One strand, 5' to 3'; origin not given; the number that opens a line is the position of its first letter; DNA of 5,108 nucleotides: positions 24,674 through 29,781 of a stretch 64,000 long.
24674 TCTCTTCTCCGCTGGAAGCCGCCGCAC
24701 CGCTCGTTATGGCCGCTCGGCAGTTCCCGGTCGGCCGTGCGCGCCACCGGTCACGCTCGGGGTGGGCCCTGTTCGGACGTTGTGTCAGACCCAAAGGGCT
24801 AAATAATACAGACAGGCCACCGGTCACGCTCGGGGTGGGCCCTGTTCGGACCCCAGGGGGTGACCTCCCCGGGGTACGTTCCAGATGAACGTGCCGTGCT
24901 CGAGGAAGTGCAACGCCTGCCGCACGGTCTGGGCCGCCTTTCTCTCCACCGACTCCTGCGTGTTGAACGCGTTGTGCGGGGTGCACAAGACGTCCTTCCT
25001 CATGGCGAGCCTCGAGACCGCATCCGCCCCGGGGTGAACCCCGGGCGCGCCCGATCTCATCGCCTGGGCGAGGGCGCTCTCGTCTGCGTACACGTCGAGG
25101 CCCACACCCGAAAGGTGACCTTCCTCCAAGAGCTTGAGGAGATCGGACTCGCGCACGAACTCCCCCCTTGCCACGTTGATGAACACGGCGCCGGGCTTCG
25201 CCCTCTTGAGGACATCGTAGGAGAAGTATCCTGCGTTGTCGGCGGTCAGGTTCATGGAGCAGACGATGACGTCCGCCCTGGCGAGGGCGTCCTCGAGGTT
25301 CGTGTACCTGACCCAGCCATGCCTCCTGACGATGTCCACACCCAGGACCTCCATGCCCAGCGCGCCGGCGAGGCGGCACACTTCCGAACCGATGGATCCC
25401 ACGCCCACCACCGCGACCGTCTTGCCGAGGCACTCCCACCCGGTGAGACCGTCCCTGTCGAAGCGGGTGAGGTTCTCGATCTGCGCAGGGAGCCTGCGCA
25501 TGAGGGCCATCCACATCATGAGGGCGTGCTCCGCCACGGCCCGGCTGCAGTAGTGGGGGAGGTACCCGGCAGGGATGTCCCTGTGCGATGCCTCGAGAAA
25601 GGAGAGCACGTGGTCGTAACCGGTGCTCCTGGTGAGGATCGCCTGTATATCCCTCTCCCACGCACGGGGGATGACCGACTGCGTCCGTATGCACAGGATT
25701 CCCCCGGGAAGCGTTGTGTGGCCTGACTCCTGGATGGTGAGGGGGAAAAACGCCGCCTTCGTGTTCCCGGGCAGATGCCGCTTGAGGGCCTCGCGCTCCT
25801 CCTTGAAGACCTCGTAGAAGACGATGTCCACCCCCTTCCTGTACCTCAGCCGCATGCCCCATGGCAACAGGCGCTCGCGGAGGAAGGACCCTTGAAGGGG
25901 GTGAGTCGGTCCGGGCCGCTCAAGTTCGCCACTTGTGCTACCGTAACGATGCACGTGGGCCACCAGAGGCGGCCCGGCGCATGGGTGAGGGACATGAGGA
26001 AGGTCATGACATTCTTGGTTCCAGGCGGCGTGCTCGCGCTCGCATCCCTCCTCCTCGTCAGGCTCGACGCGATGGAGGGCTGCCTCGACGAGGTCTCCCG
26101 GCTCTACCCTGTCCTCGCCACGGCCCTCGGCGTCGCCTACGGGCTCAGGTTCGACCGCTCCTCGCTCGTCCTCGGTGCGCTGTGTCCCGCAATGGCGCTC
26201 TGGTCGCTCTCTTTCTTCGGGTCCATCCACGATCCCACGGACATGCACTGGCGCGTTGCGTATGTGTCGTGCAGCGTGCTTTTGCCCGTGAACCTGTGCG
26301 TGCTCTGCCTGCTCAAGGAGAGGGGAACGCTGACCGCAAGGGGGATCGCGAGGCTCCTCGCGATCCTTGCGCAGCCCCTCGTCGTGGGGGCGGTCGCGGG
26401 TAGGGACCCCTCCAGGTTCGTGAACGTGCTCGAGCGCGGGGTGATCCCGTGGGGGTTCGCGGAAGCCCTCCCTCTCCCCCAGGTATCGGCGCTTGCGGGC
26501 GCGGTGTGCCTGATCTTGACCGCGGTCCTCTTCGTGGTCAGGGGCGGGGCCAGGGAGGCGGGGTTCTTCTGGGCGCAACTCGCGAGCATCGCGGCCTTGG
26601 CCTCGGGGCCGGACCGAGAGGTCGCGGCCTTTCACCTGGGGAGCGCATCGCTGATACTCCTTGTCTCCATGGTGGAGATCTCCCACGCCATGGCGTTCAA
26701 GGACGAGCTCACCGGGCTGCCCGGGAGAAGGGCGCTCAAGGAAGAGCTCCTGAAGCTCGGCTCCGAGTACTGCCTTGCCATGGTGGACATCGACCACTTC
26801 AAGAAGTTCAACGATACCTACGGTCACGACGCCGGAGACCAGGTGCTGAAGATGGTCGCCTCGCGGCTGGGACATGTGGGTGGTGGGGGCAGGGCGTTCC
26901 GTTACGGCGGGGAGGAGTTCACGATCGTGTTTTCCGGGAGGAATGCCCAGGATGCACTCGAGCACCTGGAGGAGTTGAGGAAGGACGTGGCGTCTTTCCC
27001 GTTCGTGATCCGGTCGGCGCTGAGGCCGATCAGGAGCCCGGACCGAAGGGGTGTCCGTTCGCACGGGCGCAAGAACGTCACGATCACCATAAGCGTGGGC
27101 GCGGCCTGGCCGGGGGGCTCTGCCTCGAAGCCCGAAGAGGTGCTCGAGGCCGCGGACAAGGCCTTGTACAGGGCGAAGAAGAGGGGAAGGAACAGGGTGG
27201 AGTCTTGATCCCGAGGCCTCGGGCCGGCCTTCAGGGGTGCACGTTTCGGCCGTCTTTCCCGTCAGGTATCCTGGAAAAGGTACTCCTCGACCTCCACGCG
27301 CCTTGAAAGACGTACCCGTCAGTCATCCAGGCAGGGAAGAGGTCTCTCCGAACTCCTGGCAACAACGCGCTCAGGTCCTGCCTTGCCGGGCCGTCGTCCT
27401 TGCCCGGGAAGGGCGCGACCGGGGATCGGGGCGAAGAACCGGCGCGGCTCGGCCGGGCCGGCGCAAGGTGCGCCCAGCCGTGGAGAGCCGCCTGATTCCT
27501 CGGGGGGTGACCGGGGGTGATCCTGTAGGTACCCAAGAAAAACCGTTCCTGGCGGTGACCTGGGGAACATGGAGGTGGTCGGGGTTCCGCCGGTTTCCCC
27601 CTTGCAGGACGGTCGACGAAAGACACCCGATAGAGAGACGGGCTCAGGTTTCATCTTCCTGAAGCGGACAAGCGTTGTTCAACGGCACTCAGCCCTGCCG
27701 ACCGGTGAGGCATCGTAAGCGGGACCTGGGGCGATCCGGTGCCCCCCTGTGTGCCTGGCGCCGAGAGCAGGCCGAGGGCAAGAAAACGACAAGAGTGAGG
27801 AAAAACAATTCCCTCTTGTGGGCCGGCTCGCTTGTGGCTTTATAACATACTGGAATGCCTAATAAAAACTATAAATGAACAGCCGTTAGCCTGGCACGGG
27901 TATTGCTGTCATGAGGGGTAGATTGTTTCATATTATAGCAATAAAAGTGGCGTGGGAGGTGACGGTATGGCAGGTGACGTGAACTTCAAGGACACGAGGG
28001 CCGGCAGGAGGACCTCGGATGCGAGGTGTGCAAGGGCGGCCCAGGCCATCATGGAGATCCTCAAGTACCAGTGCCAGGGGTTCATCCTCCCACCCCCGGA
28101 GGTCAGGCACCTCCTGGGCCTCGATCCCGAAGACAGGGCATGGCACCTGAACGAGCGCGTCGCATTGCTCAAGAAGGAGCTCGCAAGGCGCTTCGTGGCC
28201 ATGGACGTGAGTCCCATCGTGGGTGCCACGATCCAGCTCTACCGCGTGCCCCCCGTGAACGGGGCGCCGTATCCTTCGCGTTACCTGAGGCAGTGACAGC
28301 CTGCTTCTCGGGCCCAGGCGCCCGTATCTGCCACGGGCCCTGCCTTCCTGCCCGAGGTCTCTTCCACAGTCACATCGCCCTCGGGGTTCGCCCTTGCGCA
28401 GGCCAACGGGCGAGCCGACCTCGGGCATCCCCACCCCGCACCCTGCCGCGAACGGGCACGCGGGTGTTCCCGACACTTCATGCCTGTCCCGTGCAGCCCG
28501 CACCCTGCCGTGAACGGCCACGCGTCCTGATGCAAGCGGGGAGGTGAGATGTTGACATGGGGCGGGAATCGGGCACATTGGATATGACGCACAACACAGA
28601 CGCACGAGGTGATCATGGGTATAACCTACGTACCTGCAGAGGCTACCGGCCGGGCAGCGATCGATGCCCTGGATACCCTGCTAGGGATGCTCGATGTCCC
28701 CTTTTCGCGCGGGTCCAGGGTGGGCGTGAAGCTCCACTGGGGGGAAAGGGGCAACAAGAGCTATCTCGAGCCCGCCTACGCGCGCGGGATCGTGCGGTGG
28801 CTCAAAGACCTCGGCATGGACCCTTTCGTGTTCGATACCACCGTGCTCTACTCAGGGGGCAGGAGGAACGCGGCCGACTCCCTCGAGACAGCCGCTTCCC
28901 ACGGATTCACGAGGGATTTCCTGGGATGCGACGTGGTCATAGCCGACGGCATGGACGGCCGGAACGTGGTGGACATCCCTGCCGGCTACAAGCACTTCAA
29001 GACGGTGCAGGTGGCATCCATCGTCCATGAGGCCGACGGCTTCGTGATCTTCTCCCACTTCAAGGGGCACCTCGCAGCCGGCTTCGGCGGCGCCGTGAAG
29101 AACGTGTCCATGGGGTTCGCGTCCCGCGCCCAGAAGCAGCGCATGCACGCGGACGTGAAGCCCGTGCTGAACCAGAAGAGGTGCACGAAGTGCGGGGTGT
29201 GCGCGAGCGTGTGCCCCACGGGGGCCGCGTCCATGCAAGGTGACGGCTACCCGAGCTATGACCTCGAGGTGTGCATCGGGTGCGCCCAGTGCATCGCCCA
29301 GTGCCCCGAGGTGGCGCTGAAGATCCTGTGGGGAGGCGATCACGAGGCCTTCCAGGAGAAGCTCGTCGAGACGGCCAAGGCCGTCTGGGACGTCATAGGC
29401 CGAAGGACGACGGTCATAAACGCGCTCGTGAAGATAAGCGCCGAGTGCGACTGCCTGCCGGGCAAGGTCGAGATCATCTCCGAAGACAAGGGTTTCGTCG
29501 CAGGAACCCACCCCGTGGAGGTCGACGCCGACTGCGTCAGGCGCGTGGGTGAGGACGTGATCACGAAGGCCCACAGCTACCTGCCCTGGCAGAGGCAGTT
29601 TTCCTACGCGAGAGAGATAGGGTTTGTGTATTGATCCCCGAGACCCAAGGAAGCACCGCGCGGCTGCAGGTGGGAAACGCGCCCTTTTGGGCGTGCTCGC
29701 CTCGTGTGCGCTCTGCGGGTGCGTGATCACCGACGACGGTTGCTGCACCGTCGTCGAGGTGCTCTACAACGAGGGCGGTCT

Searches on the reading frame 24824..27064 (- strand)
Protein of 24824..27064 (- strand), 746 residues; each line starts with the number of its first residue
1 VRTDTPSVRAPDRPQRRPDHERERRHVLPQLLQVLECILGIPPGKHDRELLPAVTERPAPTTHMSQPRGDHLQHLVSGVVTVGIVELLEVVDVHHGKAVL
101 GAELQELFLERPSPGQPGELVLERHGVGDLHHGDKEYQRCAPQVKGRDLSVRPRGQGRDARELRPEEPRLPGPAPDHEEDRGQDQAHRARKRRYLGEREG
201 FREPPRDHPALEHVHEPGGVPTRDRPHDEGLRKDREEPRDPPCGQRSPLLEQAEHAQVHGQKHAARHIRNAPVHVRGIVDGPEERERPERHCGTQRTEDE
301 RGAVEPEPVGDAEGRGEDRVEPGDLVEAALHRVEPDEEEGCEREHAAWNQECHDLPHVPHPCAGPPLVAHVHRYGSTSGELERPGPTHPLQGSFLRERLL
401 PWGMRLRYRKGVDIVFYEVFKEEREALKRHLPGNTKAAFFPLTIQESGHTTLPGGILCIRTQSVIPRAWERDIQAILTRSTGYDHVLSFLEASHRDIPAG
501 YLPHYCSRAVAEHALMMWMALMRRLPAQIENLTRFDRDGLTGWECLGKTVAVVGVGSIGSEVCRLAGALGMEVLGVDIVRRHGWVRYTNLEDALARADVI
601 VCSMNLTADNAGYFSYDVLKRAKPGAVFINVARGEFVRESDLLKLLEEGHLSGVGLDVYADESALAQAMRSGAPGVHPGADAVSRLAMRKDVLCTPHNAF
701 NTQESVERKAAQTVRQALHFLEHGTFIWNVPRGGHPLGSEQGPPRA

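Call 56: search_protein_families(library=pfam, proteins=[window:24824-27064:-], max_evalue=0.00001)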
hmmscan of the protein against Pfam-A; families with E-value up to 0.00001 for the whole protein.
window:24824-27064:- (746 aa): 2 families
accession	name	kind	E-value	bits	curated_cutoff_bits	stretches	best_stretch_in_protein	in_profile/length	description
PF02826.25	2-Hacid_dh_C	-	3.2e-37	128.1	25.1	1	515-699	1-178/178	D-isomer specific 2-hydroxyacid dehydrogenase, NAD binding domain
PF00389.36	2-Hacid_dh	-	9.1e-07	29.1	24.6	1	464-726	55-129/134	D-isomer specific 2-hydroxyacid dehydrogenase, catalytic domain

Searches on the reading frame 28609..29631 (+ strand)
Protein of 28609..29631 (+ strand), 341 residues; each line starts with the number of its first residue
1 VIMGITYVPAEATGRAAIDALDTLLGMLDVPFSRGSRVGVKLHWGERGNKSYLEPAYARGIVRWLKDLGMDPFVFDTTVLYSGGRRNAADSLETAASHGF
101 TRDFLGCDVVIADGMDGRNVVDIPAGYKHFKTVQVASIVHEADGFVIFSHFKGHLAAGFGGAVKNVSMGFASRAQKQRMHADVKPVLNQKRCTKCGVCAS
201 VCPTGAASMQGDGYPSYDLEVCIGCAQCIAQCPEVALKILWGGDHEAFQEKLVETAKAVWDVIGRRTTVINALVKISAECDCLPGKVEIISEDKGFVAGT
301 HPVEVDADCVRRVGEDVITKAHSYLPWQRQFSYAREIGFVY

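Call 56: search_protein_families(library=pfam, proteins=[window:28609-29631:+], max_evalue=0.00001)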
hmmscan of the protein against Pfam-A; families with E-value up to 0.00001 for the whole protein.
window:28609-29631:+ (341 aa): 12 families
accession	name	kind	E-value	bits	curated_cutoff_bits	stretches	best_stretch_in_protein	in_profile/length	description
PF04015.17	DUF362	-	1.6e-41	143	24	1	38-310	1-199/200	Domain of unknown function (DUF362)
PF00037.32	Fer4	-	7.7e-12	44.9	21.1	1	186-206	2-22/24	4Fe-4S binding domain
PF13237.11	Fer4_10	-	3.2e-10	40.2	25.5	1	185-233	2-53/53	4Fe-4S dicluster domain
PF12838.12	Fer4_7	-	3.3e-10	40.7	27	1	191-234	1-50/52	4Fe-4S dicluster domain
PF12797.12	Fer4_2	-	4.7e-09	36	24.5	0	184-204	2-22/22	4Fe-4S binding domain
PF12837.12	Fer4_6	-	4.8e-09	36.2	25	0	188-206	5-23/24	4Fe-4S binding domain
PF13484.11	Fer4_16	-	1.1e-07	33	30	0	191-208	1-18/66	4Fe-4S double cluster binding domain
PF13187.11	Fer4_9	-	4.7e-07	30.2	27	1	191-235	1-50/52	4Fe-4S dicluster domain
PF14697.11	Fer4_21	-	4e-06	27.3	35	0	187-233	3-52/59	4Fe-4S dicluster domain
PF12800.12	Fer4_4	-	6e-06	26.6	24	0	220-233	2-15/17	4Fe-4S binding domain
PF13746.11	Fer4_18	-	6.7e-06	26.7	27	0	173-239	42-102/114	4Fe-4S dicluster domain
PF13534.11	Fer4_17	-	7.5e-06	26.8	22.2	0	187-205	41-59/61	4Fe-4S dicluster domain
